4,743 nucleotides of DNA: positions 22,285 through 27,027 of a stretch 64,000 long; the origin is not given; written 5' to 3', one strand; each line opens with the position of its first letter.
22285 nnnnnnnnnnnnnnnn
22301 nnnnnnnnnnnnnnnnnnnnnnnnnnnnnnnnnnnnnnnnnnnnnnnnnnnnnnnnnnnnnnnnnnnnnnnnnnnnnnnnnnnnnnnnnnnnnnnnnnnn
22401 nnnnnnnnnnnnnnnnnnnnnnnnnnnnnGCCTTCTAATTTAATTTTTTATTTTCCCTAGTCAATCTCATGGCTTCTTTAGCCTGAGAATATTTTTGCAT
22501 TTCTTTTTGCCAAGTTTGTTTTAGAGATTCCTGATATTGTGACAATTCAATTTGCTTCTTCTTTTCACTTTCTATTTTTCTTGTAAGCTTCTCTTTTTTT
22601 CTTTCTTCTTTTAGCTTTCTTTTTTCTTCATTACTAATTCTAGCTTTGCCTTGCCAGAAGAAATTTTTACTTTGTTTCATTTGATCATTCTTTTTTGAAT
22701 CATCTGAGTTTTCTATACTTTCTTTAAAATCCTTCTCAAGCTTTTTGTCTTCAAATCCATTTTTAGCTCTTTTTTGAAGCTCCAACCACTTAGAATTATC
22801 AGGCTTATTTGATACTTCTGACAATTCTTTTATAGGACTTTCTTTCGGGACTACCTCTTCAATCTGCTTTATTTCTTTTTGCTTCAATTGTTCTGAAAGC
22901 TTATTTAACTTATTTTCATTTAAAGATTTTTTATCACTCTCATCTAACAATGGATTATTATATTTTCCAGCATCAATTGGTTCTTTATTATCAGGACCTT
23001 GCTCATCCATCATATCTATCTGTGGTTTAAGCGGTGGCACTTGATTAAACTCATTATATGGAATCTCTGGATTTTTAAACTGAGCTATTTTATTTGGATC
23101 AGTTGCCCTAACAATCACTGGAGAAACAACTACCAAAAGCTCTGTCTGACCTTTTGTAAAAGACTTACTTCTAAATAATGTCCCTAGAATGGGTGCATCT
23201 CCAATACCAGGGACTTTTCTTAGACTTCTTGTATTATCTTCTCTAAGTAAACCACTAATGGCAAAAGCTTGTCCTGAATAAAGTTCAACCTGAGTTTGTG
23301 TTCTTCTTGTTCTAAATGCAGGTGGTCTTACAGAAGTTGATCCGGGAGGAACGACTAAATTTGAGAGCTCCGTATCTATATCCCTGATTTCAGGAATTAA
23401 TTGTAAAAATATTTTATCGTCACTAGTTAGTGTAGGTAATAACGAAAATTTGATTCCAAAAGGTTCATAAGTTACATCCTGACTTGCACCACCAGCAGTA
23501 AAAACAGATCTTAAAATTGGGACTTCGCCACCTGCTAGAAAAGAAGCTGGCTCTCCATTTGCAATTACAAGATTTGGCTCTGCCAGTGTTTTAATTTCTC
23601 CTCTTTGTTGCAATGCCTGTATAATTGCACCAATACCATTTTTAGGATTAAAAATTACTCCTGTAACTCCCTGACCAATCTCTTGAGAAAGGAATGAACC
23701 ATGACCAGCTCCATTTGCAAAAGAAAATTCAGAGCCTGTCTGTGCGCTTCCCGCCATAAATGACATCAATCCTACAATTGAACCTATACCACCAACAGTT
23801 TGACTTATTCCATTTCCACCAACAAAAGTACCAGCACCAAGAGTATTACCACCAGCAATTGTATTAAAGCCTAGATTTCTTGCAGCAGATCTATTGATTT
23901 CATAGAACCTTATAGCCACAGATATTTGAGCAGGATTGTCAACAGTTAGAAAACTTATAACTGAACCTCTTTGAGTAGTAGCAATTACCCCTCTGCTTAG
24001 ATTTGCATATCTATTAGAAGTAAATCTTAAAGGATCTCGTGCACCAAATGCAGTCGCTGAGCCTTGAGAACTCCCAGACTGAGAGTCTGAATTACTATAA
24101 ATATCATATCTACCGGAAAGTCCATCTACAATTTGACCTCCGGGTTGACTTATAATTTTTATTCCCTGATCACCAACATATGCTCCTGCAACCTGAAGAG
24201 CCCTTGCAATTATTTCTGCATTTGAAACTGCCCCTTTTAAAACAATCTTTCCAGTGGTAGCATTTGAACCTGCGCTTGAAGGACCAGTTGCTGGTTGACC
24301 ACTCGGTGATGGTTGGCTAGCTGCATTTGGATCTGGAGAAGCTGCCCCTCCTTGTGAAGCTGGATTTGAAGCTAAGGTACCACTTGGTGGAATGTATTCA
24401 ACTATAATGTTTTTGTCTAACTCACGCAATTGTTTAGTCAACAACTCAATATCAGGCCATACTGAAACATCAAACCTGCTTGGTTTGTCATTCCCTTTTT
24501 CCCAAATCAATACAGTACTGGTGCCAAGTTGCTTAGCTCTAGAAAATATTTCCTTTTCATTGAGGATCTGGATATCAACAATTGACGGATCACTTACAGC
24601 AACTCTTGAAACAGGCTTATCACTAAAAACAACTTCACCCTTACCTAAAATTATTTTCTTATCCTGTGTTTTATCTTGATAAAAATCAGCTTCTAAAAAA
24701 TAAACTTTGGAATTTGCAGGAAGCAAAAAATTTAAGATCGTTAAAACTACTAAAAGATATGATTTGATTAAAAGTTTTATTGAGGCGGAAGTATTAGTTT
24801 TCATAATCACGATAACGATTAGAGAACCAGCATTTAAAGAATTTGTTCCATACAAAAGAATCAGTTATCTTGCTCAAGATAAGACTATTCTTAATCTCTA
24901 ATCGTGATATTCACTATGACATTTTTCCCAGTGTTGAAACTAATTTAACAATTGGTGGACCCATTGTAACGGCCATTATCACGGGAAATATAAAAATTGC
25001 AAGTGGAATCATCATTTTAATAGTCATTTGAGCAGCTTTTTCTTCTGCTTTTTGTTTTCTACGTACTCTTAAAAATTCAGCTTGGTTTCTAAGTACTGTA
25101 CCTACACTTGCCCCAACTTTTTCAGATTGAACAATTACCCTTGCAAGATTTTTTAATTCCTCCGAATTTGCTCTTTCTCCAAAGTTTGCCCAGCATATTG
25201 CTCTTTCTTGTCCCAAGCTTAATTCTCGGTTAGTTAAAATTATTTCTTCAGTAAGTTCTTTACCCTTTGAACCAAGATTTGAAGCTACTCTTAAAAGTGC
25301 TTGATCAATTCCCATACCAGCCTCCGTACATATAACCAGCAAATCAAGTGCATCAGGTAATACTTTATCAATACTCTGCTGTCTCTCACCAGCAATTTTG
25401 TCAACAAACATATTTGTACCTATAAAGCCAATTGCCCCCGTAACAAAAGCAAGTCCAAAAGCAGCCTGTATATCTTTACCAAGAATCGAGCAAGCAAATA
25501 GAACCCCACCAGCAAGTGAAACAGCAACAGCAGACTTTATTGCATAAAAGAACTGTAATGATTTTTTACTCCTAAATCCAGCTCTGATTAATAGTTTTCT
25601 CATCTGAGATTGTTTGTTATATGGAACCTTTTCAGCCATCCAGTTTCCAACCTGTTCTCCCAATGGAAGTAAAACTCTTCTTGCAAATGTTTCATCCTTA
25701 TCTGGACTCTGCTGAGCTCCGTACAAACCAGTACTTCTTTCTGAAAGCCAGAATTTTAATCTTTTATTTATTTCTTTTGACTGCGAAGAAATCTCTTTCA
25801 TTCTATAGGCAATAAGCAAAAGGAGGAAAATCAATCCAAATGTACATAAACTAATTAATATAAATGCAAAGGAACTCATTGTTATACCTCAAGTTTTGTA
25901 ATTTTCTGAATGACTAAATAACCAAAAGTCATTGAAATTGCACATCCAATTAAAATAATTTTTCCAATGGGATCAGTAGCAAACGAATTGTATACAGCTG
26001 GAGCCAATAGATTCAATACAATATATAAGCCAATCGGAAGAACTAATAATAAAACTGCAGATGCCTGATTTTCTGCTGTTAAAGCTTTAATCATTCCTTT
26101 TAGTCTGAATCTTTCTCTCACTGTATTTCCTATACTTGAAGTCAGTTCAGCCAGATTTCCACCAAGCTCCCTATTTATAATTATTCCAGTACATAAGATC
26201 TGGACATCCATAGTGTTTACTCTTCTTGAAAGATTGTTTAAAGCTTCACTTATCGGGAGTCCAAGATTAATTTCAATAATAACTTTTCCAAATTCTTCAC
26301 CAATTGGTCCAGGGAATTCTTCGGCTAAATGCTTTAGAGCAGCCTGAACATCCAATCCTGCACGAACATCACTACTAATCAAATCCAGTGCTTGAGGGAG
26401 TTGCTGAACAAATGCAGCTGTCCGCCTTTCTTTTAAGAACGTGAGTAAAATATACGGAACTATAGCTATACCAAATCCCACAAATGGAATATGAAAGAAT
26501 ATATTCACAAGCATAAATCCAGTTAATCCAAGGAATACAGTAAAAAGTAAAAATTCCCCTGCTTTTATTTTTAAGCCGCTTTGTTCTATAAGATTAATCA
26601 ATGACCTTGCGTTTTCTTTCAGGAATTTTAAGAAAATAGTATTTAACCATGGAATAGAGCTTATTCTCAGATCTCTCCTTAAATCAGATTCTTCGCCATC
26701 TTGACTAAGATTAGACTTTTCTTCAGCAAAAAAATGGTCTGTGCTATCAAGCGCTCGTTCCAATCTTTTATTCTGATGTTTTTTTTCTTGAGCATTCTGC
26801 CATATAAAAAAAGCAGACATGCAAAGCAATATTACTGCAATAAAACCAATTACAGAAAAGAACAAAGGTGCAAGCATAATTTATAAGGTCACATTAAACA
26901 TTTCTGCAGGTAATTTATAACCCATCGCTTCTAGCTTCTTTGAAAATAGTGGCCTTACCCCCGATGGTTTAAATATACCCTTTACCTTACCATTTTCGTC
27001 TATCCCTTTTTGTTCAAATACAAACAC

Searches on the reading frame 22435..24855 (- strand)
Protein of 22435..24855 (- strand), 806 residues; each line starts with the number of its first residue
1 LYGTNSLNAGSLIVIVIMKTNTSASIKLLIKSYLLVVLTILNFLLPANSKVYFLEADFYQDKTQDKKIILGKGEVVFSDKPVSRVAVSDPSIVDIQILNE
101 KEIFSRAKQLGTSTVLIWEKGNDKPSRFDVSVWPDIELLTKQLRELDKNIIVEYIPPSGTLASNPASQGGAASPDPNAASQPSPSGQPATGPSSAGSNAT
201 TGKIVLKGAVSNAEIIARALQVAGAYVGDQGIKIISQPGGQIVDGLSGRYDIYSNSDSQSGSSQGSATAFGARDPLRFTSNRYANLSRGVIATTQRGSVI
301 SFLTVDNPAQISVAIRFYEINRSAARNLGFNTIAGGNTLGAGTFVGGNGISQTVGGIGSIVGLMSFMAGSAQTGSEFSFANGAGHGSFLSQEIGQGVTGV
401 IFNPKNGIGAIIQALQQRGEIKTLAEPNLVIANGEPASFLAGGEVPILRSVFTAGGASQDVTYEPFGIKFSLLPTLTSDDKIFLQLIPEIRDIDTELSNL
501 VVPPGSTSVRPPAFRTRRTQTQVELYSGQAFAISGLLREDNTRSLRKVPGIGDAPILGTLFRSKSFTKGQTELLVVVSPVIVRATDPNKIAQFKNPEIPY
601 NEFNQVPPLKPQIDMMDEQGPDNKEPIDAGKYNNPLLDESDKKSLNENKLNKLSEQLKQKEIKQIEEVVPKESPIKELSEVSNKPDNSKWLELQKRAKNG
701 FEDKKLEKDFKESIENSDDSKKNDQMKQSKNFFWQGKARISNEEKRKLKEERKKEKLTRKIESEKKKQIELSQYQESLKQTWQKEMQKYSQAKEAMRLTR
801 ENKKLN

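Call 4: search_protein_families(library=pfam, proteins=[window:22435-24855:-], max_evalue=1)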
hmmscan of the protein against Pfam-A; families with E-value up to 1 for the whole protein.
window:22435-24855:- (806 aa): 2 families
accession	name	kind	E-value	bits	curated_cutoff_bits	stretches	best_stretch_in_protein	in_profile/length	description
PF00263.26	Secretin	-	1.2e-36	126.3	27.5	1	414-583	1-169/169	Bacterial type II and III secretion system protein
PF13629.12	T2SS-T3SS_pil_N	-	7.3e-14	51.7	23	1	68-132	7-71/72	Pilus formation protein N terminal region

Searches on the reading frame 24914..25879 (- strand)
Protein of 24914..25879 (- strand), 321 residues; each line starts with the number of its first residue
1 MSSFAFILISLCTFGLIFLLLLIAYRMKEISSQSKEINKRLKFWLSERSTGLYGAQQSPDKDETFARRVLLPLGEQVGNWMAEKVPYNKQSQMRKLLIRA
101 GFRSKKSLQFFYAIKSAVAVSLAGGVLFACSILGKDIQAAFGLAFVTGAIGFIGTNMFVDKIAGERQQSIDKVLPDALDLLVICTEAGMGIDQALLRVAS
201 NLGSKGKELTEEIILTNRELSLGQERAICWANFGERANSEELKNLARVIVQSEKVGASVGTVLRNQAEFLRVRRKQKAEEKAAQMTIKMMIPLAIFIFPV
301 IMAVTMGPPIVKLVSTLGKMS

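Call 5: search_protein_families(library=ncbifam, proteins=[window:24914-25879:-], max_evalue=1)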
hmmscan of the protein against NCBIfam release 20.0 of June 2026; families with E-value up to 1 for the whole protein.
window:24914-25879:- (321 aa): 3 families
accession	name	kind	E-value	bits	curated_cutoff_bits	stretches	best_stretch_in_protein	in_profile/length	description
NF004703.2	PRK06041.1-1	equivalog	0.00047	18.6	570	1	181-305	292-421/525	archaellar assembly protein ArlJ/FlaJ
NF004705.1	PRK06041.1-3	equivalog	0.0037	16.3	400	1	209-305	279-379/465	archaellar assembly protein ArlJ/FlaJ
NF053815.1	teico_TcaA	equivalog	0.086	11.6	550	1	262-304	24-66/463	membrane-associated protein TcaA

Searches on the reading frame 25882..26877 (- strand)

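Call 5: search_protein_families(library=ncbifam, proteins=[window:25882-26877:-], max_evalue=1)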
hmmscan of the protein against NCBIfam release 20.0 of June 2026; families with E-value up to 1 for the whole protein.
window:25882-26877:- (331 aa): 3 families
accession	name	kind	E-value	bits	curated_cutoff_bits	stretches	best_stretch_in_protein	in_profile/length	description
NF046075.1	UpsF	equivalog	6.1e-09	35.2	400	1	103-329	256-470/484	membrane pilin protein UpsF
NF045829.1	UU052_fam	exception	0.07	11.8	210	1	31-104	58-127/662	MSC_0620 family F1-like ATPase-associated subunit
NF009191.0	PRK12539.1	subfamily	0.17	11.4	171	1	137-215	81-156/185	sigma-70 family RNA polymerase sigma factor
